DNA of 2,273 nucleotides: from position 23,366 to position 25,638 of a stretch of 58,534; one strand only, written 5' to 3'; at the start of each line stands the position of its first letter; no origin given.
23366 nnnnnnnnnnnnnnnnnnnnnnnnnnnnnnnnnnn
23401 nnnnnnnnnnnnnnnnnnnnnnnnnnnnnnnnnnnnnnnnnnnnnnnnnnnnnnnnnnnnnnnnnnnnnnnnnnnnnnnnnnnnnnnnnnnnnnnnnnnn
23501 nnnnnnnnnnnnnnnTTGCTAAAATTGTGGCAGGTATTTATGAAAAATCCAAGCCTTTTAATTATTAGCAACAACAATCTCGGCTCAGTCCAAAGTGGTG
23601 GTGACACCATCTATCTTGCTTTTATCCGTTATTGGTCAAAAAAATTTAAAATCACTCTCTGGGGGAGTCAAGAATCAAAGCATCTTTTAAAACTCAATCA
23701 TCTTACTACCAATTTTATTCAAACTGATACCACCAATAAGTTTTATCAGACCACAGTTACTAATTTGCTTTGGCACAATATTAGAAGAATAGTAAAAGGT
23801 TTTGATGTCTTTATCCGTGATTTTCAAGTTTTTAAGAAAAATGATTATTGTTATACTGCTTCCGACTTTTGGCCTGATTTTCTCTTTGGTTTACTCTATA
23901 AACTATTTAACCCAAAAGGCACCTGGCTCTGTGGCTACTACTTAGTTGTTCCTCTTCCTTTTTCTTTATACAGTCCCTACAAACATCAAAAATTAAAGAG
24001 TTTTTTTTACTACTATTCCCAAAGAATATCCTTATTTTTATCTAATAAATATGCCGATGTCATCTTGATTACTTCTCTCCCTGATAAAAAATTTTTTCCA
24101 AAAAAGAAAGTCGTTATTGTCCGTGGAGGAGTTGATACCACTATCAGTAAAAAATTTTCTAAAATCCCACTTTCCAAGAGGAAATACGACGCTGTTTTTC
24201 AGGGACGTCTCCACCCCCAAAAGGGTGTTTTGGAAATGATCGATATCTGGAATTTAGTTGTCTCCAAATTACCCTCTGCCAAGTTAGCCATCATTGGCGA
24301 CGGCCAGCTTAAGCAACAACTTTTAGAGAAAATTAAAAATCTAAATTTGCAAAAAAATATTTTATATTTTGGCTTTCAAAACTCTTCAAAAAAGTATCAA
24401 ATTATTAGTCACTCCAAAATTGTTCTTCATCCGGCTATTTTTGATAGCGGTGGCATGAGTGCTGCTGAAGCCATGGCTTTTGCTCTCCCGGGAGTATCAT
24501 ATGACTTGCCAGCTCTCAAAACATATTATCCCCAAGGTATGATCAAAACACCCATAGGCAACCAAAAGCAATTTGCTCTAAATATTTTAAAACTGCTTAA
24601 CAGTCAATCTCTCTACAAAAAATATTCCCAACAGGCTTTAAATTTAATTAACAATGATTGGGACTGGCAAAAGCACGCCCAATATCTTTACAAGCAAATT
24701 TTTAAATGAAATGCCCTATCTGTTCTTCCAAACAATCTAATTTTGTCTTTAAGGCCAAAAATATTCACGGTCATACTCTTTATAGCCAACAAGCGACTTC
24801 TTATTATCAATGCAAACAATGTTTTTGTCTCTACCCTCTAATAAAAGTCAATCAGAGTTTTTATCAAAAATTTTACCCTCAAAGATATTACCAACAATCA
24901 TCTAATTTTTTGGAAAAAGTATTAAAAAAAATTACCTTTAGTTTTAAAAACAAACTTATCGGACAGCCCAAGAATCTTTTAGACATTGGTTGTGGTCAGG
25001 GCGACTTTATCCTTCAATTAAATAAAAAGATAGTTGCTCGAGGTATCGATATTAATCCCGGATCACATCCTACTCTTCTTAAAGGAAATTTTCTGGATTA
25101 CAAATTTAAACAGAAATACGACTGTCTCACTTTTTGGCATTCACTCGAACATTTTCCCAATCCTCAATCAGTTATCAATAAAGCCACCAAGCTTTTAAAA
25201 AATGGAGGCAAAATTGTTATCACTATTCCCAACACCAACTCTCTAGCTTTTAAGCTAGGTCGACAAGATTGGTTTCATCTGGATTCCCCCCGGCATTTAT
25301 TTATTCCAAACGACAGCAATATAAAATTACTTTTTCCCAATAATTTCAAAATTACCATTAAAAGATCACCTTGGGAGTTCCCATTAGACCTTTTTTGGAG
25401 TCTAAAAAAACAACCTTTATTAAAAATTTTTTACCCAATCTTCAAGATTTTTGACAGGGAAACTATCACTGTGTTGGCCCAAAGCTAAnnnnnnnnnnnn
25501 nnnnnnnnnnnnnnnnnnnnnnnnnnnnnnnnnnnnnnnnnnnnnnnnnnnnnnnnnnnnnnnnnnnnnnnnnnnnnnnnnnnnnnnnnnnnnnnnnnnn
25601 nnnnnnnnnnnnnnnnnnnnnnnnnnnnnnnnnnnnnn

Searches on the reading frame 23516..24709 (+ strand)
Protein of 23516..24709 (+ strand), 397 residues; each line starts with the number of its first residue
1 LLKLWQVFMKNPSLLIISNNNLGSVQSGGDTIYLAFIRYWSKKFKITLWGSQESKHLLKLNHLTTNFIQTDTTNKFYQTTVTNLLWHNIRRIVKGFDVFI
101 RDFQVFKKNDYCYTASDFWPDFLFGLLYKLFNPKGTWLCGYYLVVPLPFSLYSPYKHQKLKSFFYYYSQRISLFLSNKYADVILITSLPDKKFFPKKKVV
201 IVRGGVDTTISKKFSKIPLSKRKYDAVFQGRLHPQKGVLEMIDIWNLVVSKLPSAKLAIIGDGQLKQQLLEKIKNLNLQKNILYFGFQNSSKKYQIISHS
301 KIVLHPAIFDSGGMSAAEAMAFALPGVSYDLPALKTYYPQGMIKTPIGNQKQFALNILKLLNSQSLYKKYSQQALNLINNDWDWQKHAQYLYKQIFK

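Call 57: search_protein_families(library=ncbifam, proteins=[window:23516-24709:+], max_evalue=1e-8)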
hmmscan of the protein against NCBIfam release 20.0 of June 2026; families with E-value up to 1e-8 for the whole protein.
window:23516-24709:+ (397 aa): 4 families
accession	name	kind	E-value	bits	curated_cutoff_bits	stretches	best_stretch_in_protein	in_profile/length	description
TIGR03999.1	thiol_BshA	equivalog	1e-14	54.3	273.7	1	234-389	210-364/375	N-acetyl-alpha-D-glucosaminyl L-malate synthase BshA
NF041876.1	EPS_EpsE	equivalog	4.4e-11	42.6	400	1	196-391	185-389/389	exopolysaccharide biosynthesis GT4 family glycosyltransferase EpsE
TIGR04157.1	glyco_rSAM_CFB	subfamily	8e-11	41.5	400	1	218-375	222-386/406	TIGR04157 family glycosyltransferase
NF047880.1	glyco_SdgA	exception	5.3e-10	38.5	800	1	226-378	318-471/488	serine-aspartate repeat adhesin O-glycosyltransferase SdgA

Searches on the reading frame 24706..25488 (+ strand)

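Call 57: search_protein_families(library=ncbifam, proteins=[window:24706-25488:+], max_evalue=1e-8)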
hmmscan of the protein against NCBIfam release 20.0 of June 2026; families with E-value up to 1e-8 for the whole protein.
window:24706-25488:+ (260 aa): 0 families

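Call 80: search_protein_families(library=pfam, proteins=[window:24706-25488:+], max_evalue=0.01)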
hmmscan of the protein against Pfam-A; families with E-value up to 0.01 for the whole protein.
window:24706-25488:+ (260 aa): 9 families
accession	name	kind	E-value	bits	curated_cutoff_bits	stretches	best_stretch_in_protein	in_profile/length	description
PF13489.12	Methyltransf_23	-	9.6e-18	64.9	27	1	77-210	14-154/164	Methyltransferase domain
PF13847.12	Methyltransf_31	-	1.3e-10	41.5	27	2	126-177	60-114/145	Methyltransferase domain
PF08241.18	Methyltransf_11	-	8.6e-09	36.4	21.2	1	92-172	1-95/95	Methyltransferase domain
PF08242.18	Methyltransf_12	-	3e-08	34.7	30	1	92-170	1-98/98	Methyltransferase domain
PF13649.12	Methyltransf_25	-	2.4e-07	31.8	27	1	92-168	2-97/97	Methyltransferase domain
PF01209.24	Ubie_methyltran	-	3e-05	23.9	20.1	0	73-113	35-73/233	ubiE/COQ5 methyltransferase family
PF07021.18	MetW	-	0.00081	19.5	21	0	83-117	9-45/193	Methionine biosynthesis protein MetW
PF23525.1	Methyltransf_36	-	0.001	18.8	27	1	64-109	16-62/268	AprA MT2-like domain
PF03291.22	mRNA_G-N7_MeTrfase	-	0.0091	15.6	26.6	0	152-184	160-192/315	mRNA (guanine-N(7))-methyltransferase domain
